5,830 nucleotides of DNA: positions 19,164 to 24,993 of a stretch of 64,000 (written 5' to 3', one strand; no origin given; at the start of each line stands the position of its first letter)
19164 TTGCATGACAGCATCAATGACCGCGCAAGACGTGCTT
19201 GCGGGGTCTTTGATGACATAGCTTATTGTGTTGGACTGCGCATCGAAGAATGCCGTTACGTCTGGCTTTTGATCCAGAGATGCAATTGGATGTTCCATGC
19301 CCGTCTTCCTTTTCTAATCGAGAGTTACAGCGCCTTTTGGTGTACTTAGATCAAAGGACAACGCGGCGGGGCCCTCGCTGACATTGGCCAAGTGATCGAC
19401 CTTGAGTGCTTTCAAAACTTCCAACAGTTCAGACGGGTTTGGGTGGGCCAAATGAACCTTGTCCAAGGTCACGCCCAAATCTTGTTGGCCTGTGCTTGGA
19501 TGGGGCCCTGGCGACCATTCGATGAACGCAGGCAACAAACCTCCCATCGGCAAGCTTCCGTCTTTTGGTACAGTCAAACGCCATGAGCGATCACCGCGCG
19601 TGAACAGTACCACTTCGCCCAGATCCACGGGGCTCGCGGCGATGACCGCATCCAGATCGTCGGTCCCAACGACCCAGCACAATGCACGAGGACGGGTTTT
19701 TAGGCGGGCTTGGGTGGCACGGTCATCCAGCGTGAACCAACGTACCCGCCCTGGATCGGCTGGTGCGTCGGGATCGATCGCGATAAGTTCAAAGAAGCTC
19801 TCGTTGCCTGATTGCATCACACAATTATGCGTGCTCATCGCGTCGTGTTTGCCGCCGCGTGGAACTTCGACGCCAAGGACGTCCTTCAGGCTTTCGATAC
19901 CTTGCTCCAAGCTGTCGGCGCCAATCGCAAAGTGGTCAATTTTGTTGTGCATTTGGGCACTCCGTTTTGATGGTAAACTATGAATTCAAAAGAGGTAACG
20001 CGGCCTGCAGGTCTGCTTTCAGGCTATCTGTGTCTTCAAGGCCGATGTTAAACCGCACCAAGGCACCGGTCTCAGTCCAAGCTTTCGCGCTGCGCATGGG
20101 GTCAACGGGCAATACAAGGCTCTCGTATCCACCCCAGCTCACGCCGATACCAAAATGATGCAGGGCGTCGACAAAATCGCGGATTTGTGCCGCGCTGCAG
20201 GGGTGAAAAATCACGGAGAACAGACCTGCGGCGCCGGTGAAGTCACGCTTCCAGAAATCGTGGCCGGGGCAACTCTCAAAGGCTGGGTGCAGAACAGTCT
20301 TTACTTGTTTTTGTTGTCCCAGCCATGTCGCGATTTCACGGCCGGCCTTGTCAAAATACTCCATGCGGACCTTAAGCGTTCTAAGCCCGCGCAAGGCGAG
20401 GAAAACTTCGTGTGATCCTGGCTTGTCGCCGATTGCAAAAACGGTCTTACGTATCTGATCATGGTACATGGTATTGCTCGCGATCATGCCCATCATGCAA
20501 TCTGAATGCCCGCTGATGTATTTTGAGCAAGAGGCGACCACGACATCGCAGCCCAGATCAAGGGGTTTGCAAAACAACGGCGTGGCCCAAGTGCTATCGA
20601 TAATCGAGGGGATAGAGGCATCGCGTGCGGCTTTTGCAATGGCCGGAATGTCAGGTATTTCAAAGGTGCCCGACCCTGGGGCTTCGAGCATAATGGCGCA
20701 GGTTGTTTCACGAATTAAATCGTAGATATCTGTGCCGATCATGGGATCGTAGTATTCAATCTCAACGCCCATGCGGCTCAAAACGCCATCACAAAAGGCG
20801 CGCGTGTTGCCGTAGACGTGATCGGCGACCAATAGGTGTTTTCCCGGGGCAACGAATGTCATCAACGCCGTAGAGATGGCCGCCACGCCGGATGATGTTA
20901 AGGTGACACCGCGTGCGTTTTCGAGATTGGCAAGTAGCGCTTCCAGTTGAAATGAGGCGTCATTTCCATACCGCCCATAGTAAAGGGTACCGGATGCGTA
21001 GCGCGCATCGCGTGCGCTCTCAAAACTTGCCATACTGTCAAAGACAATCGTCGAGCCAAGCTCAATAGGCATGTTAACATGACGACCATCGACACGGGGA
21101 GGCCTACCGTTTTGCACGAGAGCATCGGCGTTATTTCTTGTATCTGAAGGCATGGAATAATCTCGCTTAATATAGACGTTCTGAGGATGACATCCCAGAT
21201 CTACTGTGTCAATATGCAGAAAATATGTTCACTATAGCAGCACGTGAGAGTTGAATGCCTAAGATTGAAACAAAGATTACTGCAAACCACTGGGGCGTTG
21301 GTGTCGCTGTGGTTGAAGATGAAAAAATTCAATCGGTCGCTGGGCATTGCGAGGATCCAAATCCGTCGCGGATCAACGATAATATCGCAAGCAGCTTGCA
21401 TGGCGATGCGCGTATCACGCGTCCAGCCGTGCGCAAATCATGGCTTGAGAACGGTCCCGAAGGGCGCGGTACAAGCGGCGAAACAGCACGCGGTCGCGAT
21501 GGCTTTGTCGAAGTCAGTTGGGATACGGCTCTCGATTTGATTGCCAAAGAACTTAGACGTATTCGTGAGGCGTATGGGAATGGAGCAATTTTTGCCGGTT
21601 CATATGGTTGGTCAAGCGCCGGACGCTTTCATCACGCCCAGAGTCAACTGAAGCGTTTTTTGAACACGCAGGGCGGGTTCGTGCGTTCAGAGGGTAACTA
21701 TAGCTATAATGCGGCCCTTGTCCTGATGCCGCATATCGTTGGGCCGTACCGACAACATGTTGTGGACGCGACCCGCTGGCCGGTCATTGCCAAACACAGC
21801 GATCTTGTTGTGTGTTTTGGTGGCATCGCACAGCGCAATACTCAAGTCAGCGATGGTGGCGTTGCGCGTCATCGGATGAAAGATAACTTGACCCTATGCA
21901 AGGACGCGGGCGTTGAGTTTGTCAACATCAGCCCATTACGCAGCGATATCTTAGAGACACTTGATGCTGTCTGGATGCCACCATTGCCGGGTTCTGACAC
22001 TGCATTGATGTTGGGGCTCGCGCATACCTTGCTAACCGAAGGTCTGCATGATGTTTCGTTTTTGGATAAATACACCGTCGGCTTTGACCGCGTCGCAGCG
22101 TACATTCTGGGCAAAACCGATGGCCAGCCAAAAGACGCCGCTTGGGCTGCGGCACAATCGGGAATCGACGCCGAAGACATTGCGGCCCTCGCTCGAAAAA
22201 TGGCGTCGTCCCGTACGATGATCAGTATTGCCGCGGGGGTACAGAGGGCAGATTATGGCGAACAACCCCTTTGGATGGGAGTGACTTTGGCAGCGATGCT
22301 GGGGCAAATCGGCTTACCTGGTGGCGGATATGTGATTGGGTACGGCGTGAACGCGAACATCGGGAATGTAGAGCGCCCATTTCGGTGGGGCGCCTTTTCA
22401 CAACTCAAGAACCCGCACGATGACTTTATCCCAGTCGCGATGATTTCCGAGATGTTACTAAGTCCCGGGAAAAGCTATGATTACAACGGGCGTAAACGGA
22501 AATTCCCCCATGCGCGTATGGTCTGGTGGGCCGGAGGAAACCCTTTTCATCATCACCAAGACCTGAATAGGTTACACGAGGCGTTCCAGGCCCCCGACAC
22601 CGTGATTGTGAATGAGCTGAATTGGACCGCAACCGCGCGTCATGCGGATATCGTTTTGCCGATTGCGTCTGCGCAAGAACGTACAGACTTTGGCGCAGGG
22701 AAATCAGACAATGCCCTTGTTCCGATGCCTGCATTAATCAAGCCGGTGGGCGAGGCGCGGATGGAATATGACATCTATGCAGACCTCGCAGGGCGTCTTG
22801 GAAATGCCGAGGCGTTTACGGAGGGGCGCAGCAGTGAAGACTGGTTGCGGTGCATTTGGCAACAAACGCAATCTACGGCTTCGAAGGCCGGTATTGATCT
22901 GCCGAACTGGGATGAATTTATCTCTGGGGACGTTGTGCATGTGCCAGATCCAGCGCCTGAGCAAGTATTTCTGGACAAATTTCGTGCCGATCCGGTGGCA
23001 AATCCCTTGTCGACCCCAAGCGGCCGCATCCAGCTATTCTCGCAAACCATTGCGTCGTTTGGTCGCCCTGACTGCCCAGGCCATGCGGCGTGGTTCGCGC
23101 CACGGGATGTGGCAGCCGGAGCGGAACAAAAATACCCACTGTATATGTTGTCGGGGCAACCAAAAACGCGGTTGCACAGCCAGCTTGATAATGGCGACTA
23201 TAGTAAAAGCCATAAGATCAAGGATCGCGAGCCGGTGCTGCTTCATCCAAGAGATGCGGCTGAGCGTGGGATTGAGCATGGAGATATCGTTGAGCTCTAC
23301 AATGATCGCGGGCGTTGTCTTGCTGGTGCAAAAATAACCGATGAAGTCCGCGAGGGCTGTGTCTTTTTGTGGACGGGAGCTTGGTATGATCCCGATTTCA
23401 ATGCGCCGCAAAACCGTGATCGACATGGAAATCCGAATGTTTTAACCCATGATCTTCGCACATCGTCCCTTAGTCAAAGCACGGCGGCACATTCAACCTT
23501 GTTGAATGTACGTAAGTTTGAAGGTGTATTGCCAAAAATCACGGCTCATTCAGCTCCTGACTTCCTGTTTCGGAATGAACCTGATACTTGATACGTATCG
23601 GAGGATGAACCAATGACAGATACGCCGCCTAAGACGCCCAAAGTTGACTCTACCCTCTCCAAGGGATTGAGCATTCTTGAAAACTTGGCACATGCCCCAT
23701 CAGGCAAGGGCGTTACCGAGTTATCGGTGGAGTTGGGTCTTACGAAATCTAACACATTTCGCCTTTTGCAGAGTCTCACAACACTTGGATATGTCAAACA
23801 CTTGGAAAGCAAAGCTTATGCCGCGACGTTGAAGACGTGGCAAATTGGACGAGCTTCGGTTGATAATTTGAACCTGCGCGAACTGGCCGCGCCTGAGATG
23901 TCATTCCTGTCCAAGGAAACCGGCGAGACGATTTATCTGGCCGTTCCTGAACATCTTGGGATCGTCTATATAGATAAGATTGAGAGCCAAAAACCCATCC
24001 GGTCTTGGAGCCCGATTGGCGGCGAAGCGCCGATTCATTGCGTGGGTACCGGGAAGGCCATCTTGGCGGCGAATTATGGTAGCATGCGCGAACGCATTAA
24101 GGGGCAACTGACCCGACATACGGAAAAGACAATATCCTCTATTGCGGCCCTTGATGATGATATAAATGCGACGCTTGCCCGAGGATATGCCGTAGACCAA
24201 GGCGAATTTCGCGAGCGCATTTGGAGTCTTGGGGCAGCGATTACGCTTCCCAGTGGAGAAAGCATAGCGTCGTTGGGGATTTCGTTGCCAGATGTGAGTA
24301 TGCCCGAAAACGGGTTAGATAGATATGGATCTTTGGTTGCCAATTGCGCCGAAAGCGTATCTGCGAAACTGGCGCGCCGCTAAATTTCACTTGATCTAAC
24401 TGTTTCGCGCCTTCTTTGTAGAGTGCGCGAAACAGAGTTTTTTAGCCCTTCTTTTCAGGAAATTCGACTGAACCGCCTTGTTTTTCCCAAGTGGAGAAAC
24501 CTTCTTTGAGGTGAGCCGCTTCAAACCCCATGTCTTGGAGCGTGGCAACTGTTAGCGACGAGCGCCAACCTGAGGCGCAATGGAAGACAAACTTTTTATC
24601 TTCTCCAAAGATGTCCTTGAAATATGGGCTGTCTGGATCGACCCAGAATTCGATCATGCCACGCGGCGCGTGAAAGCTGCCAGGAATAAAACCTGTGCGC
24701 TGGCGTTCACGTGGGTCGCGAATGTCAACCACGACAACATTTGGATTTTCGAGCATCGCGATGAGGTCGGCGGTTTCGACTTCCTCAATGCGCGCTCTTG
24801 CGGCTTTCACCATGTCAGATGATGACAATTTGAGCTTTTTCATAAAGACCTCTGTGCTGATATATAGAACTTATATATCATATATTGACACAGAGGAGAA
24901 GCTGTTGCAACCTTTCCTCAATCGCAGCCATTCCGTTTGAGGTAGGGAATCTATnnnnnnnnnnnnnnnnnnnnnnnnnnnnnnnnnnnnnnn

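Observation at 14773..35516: Candidate undescribed catabolic pathway for a sulfoxide-containing amino/imino acid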

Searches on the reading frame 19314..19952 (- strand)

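Call 3: search_protein_families(library=pfam, proteins=[window:19314-19952:-])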
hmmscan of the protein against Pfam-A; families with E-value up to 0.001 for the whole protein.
window:19314-19952:- (212 aa): 2 families
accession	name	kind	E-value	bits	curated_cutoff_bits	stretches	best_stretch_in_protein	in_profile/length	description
PF13468.12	Glyoxalase_3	-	1.5e-33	116.7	25.1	1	5-183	1-175/176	Glyoxalase-like domain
PF13669.12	Glyoxalase_4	-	0.0004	21.1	27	1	6-107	1-86/109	Glyoxalase/Bleomycin resistance protein/Dioxygenase superfamily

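Call 5: search_protein_families(library=ncbifam, proteins=[window:19314-19952:-], max_evalue=0.00001)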
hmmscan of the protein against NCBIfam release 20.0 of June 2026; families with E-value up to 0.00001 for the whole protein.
window:19314-19952:- (212 aa): 0 families

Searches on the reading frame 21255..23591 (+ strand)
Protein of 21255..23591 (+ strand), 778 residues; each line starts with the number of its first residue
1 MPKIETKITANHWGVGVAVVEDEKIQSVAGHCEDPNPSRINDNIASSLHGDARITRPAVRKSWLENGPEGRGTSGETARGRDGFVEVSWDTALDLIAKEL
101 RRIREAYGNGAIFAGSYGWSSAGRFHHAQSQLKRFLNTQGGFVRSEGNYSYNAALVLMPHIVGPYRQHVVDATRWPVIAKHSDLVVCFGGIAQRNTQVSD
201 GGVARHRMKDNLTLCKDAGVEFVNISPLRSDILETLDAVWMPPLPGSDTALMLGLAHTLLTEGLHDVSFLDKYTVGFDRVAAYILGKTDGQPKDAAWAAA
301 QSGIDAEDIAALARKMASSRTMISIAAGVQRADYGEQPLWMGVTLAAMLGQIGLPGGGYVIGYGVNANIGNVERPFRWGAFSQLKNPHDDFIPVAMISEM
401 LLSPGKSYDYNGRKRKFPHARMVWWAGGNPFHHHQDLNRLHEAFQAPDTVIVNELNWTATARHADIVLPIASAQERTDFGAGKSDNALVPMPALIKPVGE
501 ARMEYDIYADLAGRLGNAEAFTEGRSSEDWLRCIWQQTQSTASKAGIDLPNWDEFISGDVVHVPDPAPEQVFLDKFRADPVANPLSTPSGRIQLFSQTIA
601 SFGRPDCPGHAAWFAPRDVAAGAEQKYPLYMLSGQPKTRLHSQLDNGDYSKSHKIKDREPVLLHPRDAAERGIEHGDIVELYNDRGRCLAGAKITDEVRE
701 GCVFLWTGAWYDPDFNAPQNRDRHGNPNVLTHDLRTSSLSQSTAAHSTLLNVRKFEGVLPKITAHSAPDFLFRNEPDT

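Call 3: search_protein_families(library=pfam, proteins=[window:21255-23591:+])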
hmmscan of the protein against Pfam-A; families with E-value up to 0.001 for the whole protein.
window:21255-23591:+ (778 aa): 3 families
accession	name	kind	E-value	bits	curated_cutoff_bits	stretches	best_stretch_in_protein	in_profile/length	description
PF00384.28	Molybdopterin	-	8e-49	167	24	1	53-513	1-352/353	Molybdopterin oxidoreductase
PF01568.27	Molydop_binding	-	8.5e-28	97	26.8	1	629-748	1-109/110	Molydopterin dinucleotide binding domain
PF18364.6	Molybdopterin_N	-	4.4e-10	39.8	26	1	9-49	1-41/41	Molybdopterin oxidoreductase N-terminal domain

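Call 5: search_protein_families(library=ncbifam, proteins=[window:21255-23591:+], max_evalue=0.00001)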
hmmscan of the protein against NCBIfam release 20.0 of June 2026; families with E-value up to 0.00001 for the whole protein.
window:21255-23591:+ (778 aa): 20 families
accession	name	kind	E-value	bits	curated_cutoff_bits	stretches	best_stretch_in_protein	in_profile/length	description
TIGR00509.1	bisC_fam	subfamily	1.9e-276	919.3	1017.55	1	10-769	1-768/772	molybdopterin guanine dinucleotide-containing S/N-oxide reductase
NF011682.0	PRK15102.1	equivalog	1.4e-194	648.6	909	1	5-768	45-823/829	trimethylamine-N-oxide reductase TorA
TIGR02164.1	torA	equivalog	2.5e-182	608.1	1465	1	5-768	41-819/824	trimethylamine-N-oxide reductase TorA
TIGR02166.1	dmsA_ynfE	subfamily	3.9e-108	362.6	777.7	1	78-754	114-793/794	DMSO/selenate family reductase complex A subunit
NF011566.1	PRK14990.1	exception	1.8e-82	277.6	1600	1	78-754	129-813/814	dimethylsulfoxide reductase subunit A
NF041885.1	selenate_YnfE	exception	1.6e-71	241.2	1675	1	78-754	118-804/805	selenate/tellurate reductase subunit YnfE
NF041884.1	selenate_YnfF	exception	4.1e-69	233.3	1650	1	78-754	115-797/798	selenate/tellurate reductase subunit YnfF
NF012032.0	PRK15488.1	equivalog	2.2e-39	135.1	694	2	428-709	438-716/759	thiosulfate reductase PhsA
TIGR01591.1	Fdh-alpha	equivalog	9.8e-35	119.8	666.25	1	211-709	176-643/672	formate dehydrogenase subunit alpha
TIGR03479.1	DMSO_red_II_alp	subfamily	5.7e-28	97.5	984.75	2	623-708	776-860/913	molybdopterin-dependent oxidoreductase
NF047855.1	AssmNtatRedNasC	equivalog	1e-25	90.2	1100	1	215-523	205-512/708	assimilatory nitrate reductase catalytic subunit NasC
NF041783.2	mnquin_red_QrcB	equivalog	1.3e-14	53.4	440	1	206-360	225-367/695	menaquinone reductase molybdopterin-binding-like subunit QrcB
TIGR01580.1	narG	equivalog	5e-12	44.2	1084.15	0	448-515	766-833/1235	nitrate reductase subunit alpha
TIGR02693.1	arsenite_ox_L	equivalog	3.6e-11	41.8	359.05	1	618-710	684-776/806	arsenate reductase (azurin) large subunit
NF041323.1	Nitr_red_NasA_Halo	equivalog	7.2e-10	38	1000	0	216-337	179-290/673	assimilatory nitrate reductase NasA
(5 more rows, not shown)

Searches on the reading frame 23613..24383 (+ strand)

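Call 3: search_protein_families(library=pfam, proteins=[window:23613-24383:+])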
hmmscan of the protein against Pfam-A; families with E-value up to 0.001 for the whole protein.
window:23613-24383:+ (256 aa): 3 families
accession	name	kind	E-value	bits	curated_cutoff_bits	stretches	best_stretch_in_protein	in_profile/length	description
PF01614.24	IclR_C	-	3.7e-33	115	24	1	81-250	2-173/174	Bacterial transcriptional regulator IclR C-terminal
PF09339.16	HTH_IclR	-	4.4e-14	52.4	22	1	14-63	1-50/52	IclR helix-turn-helix domain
PF12802.13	MarR_2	-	5.2e-06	27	27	1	20-66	9-55/61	MarR family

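Call 5: search_protein_families(library=ncbifam, proteins=[window:23613-24383:+], max_evalue=0.00001)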
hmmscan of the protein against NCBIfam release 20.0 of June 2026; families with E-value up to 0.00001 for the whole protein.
window:23613-24383:+ (256 aa): 8 families
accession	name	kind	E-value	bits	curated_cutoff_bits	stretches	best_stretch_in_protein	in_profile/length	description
NF045644.1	TransRegBhcR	equivalog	2.8e-44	151.4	350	1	13-254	23-266/267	HTH-type transcriptional regulator BhcR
NF011671.1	PRK15090.1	equivalog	1.4e-39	135.9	275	1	11-254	9-254/256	DNA-binding transcriptional regulator KdgR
NF008601.2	PRK11569.1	equivalog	7.8e-30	104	380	1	6-252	21-271/276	glyoxylate bypass operon transcriptional repressor IclR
TIGR02431.1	pcaR_pcaU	subfamily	3.6e-29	101.8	284.75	1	14-226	7-220/248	beta-ketoadipate pathway transcriptional regulators, PcaR/PcaU/PobR family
NF007548.0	PRK10163.1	equivalog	8e-25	87.5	406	1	6-253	15-265/271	HTH-type transcriptional repressor AllR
NF007339.0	PRK09834.1-1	equivalog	1.8e-10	40.6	299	1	13-211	21-224/271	DNA-binding transcriptional regulator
NF007341.0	PRK09834.1-3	equivalog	5.8e-08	32.2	269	1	14-250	9-255/274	DNA-binding transcriptional regulator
NF007342.0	PRK09834.1-4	equivalog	4.1e-07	29.3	251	1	15-244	14-247/263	DNA-binding transcriptional regulator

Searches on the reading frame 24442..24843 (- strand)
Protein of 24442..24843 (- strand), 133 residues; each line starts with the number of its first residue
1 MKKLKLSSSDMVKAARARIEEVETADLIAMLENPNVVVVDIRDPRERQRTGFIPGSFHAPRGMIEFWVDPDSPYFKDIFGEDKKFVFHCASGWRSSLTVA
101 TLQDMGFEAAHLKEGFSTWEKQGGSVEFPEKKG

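Call 3: search_protein_families(library=pfam, proteins=[window:24442-24843:-])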
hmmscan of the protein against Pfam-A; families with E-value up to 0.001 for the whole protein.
window:24442-24843:- (133 aa): 1 family
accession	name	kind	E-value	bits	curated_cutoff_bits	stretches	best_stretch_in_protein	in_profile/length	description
PF00581.25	Rhodanese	-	3.5e-18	66.4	22.2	1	25-121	3-101/102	Rhodanese-like domain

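Call 5: search_protein_families(library=ncbifam, proteins=[window:24442-24843:-], max_evalue=0.00001)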
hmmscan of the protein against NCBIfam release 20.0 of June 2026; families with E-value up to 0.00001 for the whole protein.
window:24442-24843:- (133 aa): 4 families
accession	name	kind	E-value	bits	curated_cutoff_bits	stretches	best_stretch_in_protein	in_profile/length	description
NF006444.0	PRK08762.1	equivalog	1.8e-13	49.9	449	1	10-130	5-118/387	molybdopterin-synthase adenylyltransferase MoeB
NF005646.0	PRK07411.1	equivalog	8.8e-10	38.2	633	1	14-122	276-382/390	molybdopterin-synthase adenylyltransferase MoeB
NF041203.1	rhodanese_LYCAU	equivalog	3.1e-09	36.5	115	1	12-124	13-121/126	rhodanese-related (seleno)protein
NF005902.0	PRK07878.1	equivalog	6.3e-08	31.9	647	1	20-122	287-384/392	adenylyltransferase/sulfurtransferase MoeZ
